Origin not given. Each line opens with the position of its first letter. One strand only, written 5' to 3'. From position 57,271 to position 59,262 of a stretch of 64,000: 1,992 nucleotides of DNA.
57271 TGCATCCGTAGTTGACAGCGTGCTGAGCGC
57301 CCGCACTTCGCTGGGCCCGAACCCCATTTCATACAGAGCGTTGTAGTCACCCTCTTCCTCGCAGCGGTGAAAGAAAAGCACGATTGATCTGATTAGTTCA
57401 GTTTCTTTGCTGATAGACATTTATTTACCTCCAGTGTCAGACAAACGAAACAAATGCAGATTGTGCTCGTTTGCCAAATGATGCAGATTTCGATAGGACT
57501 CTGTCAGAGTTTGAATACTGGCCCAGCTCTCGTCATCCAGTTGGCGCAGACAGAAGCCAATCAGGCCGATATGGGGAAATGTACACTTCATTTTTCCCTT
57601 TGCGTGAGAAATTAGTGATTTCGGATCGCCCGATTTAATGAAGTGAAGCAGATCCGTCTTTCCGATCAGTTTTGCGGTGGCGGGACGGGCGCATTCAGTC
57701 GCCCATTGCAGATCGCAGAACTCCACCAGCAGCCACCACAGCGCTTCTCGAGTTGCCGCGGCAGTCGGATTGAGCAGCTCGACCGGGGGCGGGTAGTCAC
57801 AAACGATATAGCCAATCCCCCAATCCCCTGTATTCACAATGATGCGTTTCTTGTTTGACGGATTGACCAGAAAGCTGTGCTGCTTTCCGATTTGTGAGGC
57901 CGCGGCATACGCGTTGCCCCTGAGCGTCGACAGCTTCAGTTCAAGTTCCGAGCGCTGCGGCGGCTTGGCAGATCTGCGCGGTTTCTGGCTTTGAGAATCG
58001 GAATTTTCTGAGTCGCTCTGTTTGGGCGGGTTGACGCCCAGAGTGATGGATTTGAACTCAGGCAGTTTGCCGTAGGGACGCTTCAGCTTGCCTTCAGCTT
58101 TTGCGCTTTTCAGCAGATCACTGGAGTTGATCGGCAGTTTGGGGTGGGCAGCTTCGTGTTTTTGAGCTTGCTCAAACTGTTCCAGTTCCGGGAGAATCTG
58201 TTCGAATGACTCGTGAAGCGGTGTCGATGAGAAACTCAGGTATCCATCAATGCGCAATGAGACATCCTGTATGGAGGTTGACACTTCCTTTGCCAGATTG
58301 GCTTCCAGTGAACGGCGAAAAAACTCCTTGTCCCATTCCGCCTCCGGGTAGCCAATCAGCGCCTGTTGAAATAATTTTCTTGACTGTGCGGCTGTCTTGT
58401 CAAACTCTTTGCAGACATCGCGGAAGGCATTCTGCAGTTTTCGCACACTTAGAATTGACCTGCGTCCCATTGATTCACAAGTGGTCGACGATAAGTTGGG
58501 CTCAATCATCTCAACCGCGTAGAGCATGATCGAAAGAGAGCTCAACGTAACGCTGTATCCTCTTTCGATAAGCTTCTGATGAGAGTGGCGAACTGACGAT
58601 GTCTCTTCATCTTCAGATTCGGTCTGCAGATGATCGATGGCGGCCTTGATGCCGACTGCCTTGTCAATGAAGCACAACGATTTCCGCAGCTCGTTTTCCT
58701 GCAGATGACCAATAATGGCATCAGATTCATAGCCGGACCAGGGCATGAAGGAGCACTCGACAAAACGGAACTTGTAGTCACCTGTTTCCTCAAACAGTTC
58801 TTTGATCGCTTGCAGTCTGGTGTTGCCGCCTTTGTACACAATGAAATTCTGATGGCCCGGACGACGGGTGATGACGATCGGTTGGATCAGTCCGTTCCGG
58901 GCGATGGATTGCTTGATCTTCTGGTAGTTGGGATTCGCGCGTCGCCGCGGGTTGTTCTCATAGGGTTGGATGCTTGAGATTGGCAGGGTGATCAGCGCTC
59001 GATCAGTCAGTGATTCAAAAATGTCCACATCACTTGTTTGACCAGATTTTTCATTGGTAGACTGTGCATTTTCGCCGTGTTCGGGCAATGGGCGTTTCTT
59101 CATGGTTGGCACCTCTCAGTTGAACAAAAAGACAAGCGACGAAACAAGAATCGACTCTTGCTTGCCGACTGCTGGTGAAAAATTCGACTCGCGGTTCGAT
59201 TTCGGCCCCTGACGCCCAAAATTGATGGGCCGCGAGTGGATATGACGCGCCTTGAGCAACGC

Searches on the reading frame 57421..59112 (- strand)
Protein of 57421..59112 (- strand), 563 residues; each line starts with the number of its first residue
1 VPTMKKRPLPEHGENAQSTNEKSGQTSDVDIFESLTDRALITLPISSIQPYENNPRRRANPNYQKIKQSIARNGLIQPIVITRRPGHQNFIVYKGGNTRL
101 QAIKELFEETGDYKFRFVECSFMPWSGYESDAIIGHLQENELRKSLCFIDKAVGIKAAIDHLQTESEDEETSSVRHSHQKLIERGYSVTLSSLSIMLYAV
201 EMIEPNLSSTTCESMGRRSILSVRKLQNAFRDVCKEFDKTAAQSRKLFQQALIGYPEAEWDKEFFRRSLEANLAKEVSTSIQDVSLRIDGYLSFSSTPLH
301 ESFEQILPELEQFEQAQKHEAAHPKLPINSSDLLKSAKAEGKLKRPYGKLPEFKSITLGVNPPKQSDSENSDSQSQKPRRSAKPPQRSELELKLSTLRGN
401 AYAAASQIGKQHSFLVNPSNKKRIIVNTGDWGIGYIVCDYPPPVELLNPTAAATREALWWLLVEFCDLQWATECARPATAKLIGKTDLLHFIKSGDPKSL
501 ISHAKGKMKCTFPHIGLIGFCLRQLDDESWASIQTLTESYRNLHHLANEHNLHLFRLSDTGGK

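Call 20: search_protein_families(library=ncbifam, proteins=[window:57421-59112:-], max_evalue=0.00001)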
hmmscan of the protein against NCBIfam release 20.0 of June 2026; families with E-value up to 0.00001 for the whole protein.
window:57421-59112:- (563 aa): 2 families
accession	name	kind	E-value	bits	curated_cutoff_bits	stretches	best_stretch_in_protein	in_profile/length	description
TIGR03764.1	ICE_PFGI_1_parB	hypoth_equivalog_domain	2.5e-57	194.5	143.75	1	40-289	10-258/260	ParB family protein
TIGR04285.1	nucleoid_noc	exception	1.9e-06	27.4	315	1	41-109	3-69/255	nucleoid occlusion protein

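Call 44: find_homologous_proteins(query=window:57421-59112:-, max_evalue=1e-20)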
Query window:57421-59112:- (563 aa): 107 proteins with E <= 1e-20 among 8000 candidates.
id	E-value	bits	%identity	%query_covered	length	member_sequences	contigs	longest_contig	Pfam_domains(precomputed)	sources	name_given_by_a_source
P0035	0.0e+0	1277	100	99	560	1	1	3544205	PF02195.27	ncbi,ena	-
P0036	1.0e-209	716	56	96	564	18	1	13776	-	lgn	-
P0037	9.1e-198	676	55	99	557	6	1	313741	PF02195.27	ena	-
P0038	1.4e-197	676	55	99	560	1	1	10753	-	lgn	-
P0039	2.4e-197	675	53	96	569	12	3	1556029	PF02195.27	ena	-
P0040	4.7e-197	674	54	99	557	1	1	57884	PF02195.27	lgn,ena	-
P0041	2.9e-195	668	55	99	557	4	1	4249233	-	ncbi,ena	-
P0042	5.7e-195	667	53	97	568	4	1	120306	-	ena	-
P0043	1.5e-194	666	54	99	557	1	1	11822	-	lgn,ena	-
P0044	1.5e-193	663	54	99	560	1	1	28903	-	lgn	-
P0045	8.6e-191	653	54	98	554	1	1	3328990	-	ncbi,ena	-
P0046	9.1e-189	647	53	98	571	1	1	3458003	-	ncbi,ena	-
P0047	3.7e-185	635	51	99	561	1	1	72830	PF02195.27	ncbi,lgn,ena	-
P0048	1.6e-182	626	52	94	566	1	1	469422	PF02195.27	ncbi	-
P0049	4.8e-163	562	48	94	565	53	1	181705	-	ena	-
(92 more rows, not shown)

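Call 45: find_encoding_contigs(protein=P0035, flank=10000, max_places=2)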
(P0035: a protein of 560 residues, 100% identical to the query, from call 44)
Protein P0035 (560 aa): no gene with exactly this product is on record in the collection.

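Call 46: find_encoding_contigs(protein=P0046, flank=10000, max_places=1)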
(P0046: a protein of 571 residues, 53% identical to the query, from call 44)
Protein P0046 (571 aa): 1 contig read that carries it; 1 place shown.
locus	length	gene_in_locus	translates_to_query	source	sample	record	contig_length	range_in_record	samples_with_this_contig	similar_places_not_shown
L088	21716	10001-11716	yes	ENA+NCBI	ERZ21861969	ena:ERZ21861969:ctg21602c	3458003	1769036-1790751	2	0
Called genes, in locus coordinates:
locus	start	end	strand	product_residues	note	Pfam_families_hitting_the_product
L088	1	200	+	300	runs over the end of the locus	PF00574:CLP_protease (faint), PF01972:SDH_protease, PF25145:NfeD1b_N (weak)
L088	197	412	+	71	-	-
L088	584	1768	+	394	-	PF00108:Thiolase_N, PF02803:Thiolase_C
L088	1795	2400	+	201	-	PF01323:DSBA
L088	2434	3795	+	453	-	PF01039:Carboxyl_trans, PF03255:ACCA (faint)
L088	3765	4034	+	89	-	PF01039:Carboxyl_trans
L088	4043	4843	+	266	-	PF00378:ECH_1, PF16113:ECH_2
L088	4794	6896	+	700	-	PF00289:Biotin_carb_N, PF02222:ATP-grasp, PF02786:CPSase_L_D2, PF07478:Dala_Dala_lig_C, PF02785:Biotin_carb_C, PF21139:BT_MCC_alpha, PF00364:Biotin_lipoyl, PF25917:BSH_RND (weak)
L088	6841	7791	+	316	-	PF00682:HMGL-like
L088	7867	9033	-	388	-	PF01053:Cys_Met_Meta_PP, PF00155:Aminotran_1_2 (weak), PF01041:DegT_DnrJ_EryC1 (faint)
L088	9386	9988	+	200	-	-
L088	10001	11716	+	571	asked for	-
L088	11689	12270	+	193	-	PF11198:DUF2857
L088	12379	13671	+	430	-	-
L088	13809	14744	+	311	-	PF08401:ArdcN, PF18818:MPTase-PolyVal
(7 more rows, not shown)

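Call 47: list_cluster_members(proteins=[P0035, P0004, P0007, P0010, P0003, P0020])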
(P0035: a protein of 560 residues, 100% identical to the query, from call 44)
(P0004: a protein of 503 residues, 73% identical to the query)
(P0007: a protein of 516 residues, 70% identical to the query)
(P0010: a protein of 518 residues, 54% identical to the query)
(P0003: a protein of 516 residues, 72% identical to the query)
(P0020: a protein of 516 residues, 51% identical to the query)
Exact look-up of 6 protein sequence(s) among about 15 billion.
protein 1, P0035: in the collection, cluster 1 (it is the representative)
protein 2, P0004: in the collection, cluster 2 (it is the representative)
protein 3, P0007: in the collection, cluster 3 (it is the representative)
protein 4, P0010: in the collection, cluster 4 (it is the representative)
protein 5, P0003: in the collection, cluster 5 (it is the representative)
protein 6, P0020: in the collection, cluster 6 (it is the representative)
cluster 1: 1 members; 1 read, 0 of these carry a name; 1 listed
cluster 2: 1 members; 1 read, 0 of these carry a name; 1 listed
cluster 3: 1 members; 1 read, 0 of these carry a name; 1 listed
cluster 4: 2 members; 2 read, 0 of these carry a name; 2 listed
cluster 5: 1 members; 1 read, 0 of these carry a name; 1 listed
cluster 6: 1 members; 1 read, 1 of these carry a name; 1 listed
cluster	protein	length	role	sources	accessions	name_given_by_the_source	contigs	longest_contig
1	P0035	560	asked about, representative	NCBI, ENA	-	-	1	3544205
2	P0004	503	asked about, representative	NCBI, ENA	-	-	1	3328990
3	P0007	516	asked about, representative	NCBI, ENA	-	-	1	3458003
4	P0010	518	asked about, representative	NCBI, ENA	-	-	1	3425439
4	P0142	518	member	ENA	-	-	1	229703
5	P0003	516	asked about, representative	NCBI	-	-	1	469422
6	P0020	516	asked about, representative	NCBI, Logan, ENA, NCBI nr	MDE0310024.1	MAG: conjugal transfer protein TraG N-terminal domain-containing protein ... | conjugal transfer protein TraG N-terminal domain-containing protein [Acidiferrobacterales ...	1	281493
